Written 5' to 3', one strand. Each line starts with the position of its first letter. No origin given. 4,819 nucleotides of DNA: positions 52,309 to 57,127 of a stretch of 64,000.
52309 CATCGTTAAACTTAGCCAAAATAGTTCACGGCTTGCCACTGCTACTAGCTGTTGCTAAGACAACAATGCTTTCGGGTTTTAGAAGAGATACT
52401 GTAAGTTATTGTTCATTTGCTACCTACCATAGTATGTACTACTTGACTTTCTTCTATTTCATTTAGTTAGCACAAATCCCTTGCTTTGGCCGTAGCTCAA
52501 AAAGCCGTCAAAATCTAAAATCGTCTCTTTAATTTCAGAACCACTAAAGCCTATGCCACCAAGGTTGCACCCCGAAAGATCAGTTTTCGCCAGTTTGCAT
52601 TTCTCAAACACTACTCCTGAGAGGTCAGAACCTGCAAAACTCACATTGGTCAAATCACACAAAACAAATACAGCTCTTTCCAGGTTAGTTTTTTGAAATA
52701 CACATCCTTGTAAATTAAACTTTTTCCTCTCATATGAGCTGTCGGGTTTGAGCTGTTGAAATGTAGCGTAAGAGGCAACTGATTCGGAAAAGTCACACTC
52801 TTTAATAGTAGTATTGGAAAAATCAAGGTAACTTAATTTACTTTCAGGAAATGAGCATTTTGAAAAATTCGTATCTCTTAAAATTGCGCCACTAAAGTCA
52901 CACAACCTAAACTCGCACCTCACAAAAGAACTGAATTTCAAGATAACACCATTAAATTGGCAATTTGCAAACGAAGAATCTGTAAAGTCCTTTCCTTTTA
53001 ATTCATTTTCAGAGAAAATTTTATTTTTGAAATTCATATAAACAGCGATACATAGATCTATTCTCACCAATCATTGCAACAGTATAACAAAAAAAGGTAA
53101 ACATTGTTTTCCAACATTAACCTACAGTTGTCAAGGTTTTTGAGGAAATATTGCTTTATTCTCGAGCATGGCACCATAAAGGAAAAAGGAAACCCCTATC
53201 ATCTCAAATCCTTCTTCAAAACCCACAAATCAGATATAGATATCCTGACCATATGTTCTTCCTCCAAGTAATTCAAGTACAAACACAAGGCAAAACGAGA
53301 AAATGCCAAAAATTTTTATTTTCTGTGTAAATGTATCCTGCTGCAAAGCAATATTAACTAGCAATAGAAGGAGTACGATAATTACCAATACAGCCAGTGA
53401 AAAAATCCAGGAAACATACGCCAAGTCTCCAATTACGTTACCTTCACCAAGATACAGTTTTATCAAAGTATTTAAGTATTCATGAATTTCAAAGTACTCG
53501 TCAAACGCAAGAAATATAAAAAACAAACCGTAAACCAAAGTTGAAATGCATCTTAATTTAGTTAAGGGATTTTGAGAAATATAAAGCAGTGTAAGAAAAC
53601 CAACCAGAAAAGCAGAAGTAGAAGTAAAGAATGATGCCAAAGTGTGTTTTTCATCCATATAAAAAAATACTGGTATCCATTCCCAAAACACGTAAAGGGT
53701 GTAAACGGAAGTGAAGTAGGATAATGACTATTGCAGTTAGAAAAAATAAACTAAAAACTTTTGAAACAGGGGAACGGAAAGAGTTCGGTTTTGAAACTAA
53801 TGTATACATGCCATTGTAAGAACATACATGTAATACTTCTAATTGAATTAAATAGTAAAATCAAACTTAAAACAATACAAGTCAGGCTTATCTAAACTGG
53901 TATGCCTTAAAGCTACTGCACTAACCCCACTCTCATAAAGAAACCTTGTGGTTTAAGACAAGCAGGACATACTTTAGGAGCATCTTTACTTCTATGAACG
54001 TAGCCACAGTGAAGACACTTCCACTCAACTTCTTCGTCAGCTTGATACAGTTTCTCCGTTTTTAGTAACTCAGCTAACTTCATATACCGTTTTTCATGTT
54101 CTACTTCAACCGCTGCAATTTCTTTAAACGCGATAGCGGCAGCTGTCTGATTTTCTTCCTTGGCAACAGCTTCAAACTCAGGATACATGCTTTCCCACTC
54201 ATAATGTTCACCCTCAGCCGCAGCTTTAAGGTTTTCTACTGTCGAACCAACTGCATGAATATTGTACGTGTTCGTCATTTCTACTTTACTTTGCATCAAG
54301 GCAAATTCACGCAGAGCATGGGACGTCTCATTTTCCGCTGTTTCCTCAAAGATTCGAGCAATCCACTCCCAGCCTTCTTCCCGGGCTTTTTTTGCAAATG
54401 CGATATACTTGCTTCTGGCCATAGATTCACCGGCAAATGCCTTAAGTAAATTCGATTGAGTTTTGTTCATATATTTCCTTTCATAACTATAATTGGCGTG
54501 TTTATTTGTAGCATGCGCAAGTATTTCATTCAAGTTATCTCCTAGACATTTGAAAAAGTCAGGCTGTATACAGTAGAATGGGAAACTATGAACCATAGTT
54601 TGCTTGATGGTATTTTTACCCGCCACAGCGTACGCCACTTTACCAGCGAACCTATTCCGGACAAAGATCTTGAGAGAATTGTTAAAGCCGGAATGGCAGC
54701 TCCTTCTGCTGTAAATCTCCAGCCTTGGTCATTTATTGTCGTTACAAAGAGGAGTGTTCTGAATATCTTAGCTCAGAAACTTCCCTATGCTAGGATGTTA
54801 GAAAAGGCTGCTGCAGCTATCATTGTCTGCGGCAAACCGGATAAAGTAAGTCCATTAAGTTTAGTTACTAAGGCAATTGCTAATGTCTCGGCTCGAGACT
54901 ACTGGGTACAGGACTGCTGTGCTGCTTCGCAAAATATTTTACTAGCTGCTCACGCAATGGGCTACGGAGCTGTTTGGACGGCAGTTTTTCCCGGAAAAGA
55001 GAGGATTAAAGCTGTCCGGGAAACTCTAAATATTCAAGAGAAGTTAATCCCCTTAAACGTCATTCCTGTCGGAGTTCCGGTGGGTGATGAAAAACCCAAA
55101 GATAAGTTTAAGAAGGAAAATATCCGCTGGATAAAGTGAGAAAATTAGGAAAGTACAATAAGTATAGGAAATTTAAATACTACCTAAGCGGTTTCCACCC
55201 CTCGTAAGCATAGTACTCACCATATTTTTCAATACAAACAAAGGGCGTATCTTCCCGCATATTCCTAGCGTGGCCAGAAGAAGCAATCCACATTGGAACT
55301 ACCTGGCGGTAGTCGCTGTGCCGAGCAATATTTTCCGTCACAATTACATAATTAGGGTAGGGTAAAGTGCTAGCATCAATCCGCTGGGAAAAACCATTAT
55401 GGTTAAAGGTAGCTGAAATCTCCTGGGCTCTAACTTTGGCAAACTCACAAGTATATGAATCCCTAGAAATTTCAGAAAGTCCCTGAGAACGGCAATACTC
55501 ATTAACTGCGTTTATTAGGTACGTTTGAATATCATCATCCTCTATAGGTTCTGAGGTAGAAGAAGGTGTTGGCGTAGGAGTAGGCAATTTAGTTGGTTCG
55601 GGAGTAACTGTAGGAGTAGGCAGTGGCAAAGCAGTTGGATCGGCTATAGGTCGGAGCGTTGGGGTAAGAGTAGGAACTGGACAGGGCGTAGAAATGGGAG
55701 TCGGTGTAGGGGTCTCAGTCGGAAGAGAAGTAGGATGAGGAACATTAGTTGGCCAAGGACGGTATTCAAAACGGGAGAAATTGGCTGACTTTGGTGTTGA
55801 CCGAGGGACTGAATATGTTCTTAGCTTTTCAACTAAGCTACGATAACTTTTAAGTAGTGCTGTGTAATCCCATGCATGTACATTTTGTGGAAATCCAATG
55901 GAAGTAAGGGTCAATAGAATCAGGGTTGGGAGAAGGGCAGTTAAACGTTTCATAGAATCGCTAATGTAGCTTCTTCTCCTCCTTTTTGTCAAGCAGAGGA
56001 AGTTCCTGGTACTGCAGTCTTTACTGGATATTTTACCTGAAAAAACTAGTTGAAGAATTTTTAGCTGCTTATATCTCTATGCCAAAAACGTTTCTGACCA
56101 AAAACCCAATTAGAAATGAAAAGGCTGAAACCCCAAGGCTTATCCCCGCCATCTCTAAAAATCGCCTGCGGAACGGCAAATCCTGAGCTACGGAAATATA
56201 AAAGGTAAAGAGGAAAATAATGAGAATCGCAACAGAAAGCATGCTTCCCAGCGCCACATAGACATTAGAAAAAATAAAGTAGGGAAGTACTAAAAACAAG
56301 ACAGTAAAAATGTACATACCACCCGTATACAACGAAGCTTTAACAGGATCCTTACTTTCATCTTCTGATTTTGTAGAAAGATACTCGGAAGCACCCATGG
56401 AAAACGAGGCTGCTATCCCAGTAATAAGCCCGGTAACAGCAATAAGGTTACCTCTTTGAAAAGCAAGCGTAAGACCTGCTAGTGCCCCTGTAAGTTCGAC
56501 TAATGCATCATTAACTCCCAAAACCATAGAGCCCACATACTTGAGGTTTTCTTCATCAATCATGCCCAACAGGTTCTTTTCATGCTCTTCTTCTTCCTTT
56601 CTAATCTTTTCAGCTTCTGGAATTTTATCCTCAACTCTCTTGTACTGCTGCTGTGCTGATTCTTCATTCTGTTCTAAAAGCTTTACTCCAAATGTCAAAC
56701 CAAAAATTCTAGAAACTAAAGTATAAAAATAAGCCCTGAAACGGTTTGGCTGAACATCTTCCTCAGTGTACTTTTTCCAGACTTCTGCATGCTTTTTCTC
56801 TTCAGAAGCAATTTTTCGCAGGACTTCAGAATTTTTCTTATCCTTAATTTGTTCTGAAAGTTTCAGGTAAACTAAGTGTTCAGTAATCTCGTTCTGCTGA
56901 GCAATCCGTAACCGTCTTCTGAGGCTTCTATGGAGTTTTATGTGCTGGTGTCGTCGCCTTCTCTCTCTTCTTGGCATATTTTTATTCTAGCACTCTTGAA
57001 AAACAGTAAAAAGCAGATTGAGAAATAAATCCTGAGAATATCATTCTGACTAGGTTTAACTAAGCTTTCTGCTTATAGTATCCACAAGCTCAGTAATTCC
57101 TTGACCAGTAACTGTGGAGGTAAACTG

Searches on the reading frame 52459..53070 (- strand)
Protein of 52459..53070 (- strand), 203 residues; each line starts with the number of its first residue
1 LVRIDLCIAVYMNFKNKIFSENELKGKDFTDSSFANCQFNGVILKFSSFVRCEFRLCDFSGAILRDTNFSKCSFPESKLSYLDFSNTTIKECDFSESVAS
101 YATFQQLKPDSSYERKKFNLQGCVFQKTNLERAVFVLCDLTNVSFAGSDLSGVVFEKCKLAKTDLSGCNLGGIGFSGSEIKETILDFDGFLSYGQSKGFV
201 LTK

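Call 39: search_protein_families(library=pfam, proteins=[window:52459-53070:-], max_evalue=0.00001)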
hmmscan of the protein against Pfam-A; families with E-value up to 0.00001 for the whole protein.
window:52459-53070:- (203 aa): 4 families
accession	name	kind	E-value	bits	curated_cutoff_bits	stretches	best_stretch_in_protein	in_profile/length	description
PF00805.28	Pentapeptide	-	2.4e-26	91.3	20.2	3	119-155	2-38/40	Pentapeptide repeats (8 copies)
PF13599.13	Pentapeptide_4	-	1.2e-25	89.9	38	2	119-183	12-76/78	Pentapeptide repeat region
PF13576.12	Pentapeptide_3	-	2.1e-16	60.3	27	0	29-72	6-47/48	Pentapeptide repeats (9 copies)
PF23894.2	LD_SV2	-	4.7e-08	33.7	29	0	12-77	25-90/92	SV2A/B/C luminal domain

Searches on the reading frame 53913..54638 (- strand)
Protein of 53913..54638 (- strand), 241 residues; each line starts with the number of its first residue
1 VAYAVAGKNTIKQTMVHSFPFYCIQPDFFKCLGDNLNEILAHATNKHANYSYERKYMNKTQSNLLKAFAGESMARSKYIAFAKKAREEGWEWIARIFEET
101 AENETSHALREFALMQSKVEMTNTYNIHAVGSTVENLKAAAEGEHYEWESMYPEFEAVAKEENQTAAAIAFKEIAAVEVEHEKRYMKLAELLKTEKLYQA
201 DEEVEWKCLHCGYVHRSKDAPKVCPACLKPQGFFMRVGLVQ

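Call 42: search_protein_families(library=pfam, proteins=[window:53913-54638:-], max_evalue=0.001)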
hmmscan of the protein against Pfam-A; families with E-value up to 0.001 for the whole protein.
window:53913-54638:- (241 aa): 4 families
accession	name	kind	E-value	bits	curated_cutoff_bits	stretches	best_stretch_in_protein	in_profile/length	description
PF02915.23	Rubrerythrin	-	8.3e-22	78.5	22.8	1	63-188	2-136/137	Rubrerythrin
PF21349.2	RUBY_RBDX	-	1.5e-09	37.5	26.5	1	206-234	1-29/30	Rubrerythrin, rubredoxin-like domain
PF23458.2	DUF7130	-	1e-05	25.8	35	1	158-231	6-80/89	Domain of unknown function (DUF7130)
PF23455.1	DUF7129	-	0.00089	19.4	30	0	198-227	5-33/45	Domain of unknown function (DUF7129)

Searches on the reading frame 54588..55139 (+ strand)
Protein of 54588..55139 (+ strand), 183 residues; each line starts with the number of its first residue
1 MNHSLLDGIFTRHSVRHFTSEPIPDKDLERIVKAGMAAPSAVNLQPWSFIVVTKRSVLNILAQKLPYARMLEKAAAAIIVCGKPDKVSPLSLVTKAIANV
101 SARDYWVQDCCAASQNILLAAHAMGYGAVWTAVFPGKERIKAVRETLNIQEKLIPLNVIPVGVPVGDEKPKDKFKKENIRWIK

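Call 42: search_protein_families(library=pfam, proteins=[window:54588-55139:+], max_evalue=0.001)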
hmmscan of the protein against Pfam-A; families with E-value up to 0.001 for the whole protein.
window:54588-55139:+ (183 aa): 2 families
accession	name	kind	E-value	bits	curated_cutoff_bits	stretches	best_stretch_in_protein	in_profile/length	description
PF00881.29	Nitroreductase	-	1.7e-28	100.3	23.5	1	10-162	2-166/167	Nitroreductase family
PF14512.11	TM1586_NiRdase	-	3.5e-11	43.6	27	1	27-57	159-189/215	Putative TM nitroreductase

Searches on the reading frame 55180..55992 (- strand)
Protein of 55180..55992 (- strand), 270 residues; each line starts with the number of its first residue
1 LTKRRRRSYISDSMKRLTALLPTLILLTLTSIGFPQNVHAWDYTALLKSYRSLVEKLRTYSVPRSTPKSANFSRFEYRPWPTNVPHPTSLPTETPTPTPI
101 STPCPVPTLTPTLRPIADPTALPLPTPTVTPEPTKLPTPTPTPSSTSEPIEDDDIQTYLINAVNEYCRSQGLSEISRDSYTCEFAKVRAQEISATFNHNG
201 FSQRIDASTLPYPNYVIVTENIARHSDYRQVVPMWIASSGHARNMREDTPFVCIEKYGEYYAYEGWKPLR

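Call 42: search_protein_families(library=pfam, proteins=[window:55180-55992:-], max_evalue=0.001)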
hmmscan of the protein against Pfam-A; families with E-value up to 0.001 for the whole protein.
window:55180-55992:- (270 aa): 1 family
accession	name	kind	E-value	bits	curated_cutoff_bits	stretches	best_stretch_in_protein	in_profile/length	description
PF00188.32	CAP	-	3.8e-05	25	21.1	1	161-245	2-90/117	Cysteine-rich secretory protein family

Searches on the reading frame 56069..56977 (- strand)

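Call 42: search_protein_families(library=pfam, proteins=[window:56069-56977:-], max_evalue=0.001)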
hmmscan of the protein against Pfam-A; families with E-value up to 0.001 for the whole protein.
window:56069-56977:- (302 aa): 2 families
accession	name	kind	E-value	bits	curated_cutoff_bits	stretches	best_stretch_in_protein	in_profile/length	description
PF01988.24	VIT1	-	2.4e-13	50.8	28.1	2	150-208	3-62/214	VIT family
PF02915.23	Rubrerythrin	-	7.3e-05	23.6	22.8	1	23-140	3-122/137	Rubrerythrin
